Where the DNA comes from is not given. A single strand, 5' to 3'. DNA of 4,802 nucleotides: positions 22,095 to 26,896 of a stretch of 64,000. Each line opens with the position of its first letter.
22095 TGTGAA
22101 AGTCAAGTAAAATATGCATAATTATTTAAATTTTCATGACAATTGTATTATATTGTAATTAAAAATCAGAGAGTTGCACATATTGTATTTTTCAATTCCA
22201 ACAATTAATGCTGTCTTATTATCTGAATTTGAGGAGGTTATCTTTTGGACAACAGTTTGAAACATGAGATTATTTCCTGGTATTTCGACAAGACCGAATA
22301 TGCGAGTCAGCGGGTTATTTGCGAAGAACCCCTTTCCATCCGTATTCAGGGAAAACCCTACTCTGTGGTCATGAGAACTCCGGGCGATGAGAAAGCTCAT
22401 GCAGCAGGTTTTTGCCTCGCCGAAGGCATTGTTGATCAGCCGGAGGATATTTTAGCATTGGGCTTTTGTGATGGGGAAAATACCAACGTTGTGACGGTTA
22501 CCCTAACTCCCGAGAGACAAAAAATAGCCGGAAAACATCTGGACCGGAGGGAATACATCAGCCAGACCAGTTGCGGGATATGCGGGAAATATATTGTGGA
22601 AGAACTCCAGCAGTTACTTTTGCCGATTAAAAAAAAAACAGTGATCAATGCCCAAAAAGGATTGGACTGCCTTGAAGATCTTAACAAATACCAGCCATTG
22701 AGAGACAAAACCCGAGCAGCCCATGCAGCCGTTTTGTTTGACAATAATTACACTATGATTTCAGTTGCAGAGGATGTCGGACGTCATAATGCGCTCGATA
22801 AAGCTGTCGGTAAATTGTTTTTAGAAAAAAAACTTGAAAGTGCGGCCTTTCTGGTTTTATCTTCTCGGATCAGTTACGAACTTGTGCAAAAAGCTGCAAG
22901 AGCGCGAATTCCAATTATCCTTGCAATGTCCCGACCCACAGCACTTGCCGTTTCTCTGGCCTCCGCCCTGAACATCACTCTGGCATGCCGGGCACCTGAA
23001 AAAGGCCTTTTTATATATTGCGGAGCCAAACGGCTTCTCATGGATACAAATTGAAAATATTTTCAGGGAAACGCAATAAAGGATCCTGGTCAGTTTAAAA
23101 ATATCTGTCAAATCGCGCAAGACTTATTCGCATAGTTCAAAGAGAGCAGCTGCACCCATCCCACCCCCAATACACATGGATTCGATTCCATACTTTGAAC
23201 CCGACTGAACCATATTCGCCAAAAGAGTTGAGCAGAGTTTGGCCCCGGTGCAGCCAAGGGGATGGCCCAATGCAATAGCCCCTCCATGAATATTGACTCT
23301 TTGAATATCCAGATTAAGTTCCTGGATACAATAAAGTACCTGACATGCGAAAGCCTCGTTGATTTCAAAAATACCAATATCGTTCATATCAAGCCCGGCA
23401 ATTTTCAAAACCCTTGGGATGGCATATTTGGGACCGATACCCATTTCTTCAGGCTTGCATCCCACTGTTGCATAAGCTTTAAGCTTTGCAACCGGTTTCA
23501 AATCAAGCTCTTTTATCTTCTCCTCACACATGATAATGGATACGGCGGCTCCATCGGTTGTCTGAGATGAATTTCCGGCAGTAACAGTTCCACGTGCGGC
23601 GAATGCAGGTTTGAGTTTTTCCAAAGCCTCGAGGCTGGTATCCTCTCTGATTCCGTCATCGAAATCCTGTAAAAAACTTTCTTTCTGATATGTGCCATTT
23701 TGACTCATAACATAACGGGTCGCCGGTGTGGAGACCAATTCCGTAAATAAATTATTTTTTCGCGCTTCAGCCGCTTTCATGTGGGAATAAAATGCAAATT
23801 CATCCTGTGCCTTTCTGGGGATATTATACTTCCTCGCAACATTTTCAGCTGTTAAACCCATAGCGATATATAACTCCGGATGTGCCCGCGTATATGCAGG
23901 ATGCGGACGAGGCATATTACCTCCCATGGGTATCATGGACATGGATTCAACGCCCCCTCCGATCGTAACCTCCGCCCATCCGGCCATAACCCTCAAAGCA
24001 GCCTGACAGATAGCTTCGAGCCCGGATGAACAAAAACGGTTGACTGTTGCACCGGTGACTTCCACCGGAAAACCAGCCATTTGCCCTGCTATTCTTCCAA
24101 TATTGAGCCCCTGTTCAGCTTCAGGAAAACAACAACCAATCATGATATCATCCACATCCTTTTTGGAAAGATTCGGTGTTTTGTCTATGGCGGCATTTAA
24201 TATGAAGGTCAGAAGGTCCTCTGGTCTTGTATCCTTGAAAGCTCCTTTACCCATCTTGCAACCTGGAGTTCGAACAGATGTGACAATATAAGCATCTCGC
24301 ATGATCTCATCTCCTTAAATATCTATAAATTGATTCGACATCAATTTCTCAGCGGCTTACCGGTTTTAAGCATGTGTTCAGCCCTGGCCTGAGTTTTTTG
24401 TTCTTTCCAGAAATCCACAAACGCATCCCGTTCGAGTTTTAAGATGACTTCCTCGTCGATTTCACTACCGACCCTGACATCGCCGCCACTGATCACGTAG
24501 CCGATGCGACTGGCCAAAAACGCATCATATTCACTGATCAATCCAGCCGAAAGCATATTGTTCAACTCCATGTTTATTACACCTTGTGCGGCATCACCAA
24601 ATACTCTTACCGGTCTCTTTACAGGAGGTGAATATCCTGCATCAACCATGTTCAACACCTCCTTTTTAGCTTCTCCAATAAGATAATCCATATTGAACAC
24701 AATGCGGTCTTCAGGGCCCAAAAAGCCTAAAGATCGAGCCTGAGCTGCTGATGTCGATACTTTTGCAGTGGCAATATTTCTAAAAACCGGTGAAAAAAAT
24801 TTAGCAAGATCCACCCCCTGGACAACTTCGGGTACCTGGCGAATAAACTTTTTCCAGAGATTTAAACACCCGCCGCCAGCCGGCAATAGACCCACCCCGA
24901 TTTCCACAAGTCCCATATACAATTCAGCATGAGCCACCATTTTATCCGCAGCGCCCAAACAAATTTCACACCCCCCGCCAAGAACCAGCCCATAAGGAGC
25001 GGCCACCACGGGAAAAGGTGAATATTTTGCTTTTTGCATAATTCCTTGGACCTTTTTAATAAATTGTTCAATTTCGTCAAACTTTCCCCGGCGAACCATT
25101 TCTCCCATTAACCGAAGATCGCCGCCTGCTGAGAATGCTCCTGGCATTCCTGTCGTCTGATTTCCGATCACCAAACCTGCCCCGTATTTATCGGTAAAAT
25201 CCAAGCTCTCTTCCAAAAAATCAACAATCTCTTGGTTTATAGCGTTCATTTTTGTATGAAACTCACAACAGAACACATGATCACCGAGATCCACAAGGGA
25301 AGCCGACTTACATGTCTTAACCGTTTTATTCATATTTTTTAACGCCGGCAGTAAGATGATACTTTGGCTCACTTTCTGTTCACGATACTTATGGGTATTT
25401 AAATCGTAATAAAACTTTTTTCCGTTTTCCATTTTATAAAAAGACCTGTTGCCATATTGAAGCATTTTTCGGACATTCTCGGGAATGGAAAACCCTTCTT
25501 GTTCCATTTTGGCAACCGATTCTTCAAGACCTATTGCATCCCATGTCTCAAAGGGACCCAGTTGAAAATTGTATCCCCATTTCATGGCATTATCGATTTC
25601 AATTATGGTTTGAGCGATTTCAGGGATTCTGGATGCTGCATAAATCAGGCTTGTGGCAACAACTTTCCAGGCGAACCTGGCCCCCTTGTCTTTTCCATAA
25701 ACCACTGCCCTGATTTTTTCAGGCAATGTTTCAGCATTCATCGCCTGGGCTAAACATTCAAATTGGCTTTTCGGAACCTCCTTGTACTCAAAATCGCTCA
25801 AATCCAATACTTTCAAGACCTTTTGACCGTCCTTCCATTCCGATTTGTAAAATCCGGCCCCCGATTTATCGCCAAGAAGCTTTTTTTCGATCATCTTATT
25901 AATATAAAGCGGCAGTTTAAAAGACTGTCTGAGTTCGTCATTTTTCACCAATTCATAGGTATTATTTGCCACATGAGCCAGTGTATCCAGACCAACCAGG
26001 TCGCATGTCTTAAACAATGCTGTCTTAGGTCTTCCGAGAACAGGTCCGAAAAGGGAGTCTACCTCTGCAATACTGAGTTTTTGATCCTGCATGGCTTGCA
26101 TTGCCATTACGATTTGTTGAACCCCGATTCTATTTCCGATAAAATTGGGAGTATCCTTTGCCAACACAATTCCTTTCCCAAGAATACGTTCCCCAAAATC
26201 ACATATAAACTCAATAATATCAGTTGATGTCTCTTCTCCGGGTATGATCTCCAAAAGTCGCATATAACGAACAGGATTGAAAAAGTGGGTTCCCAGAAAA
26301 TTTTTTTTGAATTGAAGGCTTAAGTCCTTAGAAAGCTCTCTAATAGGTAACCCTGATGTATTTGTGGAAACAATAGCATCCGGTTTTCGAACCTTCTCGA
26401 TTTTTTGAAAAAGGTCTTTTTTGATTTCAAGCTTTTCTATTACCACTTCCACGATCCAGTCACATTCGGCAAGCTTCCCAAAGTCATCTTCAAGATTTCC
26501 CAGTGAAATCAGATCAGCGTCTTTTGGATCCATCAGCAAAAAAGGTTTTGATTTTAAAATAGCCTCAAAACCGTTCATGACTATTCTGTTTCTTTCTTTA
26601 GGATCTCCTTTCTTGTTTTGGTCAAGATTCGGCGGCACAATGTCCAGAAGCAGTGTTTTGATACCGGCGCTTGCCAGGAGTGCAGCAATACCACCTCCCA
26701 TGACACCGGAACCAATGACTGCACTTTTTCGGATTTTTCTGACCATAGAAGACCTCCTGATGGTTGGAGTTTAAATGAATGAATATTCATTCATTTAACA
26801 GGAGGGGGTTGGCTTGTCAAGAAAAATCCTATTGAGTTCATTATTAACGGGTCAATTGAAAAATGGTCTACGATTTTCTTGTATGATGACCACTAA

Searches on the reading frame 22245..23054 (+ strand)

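Call 84: search_protein_families(library=ncbifam, proteins=[window:22245-23054:+], max_evalue=1e-40)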
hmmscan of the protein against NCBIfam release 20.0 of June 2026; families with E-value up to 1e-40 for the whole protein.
window:22245-23054:+ (269 aa): 2 families
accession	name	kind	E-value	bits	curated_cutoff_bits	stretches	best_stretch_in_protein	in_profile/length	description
NF001943.0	PRK00724.1-2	equivalog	1.9e-59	200.9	269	1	15-264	15-272/274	formate dehydrogenase accessory sulfurtransferase FdhD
TIGR00129.1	fdhD_narQ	equivalog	4.8e-47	160.4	140.9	1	22-264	3-235/237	formate dehydrogenase accessory sulfurtransferase FdhD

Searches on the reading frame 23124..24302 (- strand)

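Call 84: search_protein_families(library=ncbifam, proteins=[window:23124-24302:-], max_evalue=1e-40)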
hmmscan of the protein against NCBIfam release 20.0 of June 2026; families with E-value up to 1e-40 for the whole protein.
window:23124-24302:- (392 aa): 30 families (the best 25 are shown)
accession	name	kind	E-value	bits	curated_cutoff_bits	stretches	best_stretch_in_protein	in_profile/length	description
NF005805.0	PRK07661.1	equivalog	8.7e-142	472.7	633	1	1-390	1-390/391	acetyl-CoA C-acetyltransferase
NF006553.0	PRK09052.1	equivalog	6.6e-138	460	567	1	1-390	5-398/399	acetyl-CoA C-acyltransferase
TIGR01930.1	AcCoA-C-Actrans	subfamily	4.4e-128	427.5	240.55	1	6-389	1-385/385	acetyl-CoA C-acyltransferase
NF005494.0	PRK07108.1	equivalog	5e-111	371.4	615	1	1-390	1-391/392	acetyl-CoA C-acyltransferase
NF006510.0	PRK08947.1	equivalog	9.8e-109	363.8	519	1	1-389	1-385/387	acetyl-CoA C-acyltransferase FadA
NF005890.0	PRK07851.1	equivalog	4e-105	352.1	580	1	137-389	162-403/406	acetyl-CoA C-acetyltransferase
NF004853.0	PRK06205.1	subfamily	1.5e-99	333.8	551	1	1-389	1-401/404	acetyl-CoA C-acetyltransferase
TIGR02445.1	fadA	equivalog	3.8e-99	332.3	591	1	5-389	3-383/385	acetyl-CoA C-acyltransferase FadA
NF006090.0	PRK08242.1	equivalog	1.8e-94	317.1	514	2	1-239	1-229/402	acetyl-CoA C-acetyltransferase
NF006551.0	PRK09050.1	subfamily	6.7e-93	311.9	605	1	147-389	162-399/401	3-oxoadipyl-CoA thiolase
NF005033.0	PRK06445.1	equivalog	1e-92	311.3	511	1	2-389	3-393/395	acetyl-CoA C-acetyltransferase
TIGR02430.1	pcaF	equivalog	2.3e-92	310.1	597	1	147-389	161-398/400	3-oxoadipyl-CoA thiolase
NF006552.0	PRK09051.1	subfamily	1.6e-90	304.2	565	1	2-389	4-393/395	beta-ketothiolase BktB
NF006001.0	PRK08131.1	equivalog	8.6e-86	288.3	622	1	147-391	161-400/401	3-oxoadipyl-CoA thiolase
NF042999.1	bketothiol_BktB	equivalog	5.4e-82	276.1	725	1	144-389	154-392/394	beta-ketothiolase BktB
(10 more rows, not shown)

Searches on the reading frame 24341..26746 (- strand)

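Call 84: search_protein_families(library=ncbifam, proteins=[window:24341-26746:-], max_evalue=1e-40)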
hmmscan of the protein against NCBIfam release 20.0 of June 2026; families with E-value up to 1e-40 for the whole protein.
window:24341-26746:- (801 aa): 11 families
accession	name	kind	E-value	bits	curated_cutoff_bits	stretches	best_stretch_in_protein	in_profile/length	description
NF052272.1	Staph_FadB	exception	3.9e-168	561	999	1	4-801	2-752/752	3-hydroxyacyl-CoA dehydrogenase/crotonase FadB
NF008727.0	PRK11730.1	equivalog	6e-56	190.2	870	1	3-309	311-599/717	fatty acid oxidation complex subunit alpha FadB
NF006124.0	PRK08268.1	subfamily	5.4e-53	180.7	508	1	3-310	5-293/507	3-hydroxyacyl-CoA dehydrogenase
NF008363.0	PRK11154.1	equivalog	1.5e-49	168.8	869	0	3-317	307-600/708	fatty acid oxidation complex subunit alpha FadJ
NF004474.0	PRK05808.1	subfamily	1.4e-48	165.6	408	1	5-301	3-281/283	3-hydroxybutyryl-CoA dehydrogenase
TIGR02437.1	FadB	equivalog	1.2e-46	159.5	933.55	0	2-315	310-605/714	fatty acid oxidation complex subunit alpha FadB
NF005875.0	PRK07819.1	subfamily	2.7e-46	158.3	319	1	3-301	3-285/287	3-hydroxybutyryl-CoA dehydrogenase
NF004699.0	PRK06035.1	equivalog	2.5e-44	151.6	500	0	4-304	2-287/294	3-hydroxyacyl-CoA dehydrogenase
TIGR02441.1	fa_ox_alpha_mit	equivalog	5.7e-44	150.3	964.65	0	3-309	333-618/737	fatty acid oxidation complex subunit alpha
TIGR02440.1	FadJ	equivalog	8.6e-43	146.6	968.45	0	3-306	302-585/699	fatty acid oxidation complex subunit alpha FadJ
NF005715.0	PRK07530.1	equivalog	2.2e-41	142.2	420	0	4-301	3-282/292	3-hydroxybutyryl-CoA dehydrogenase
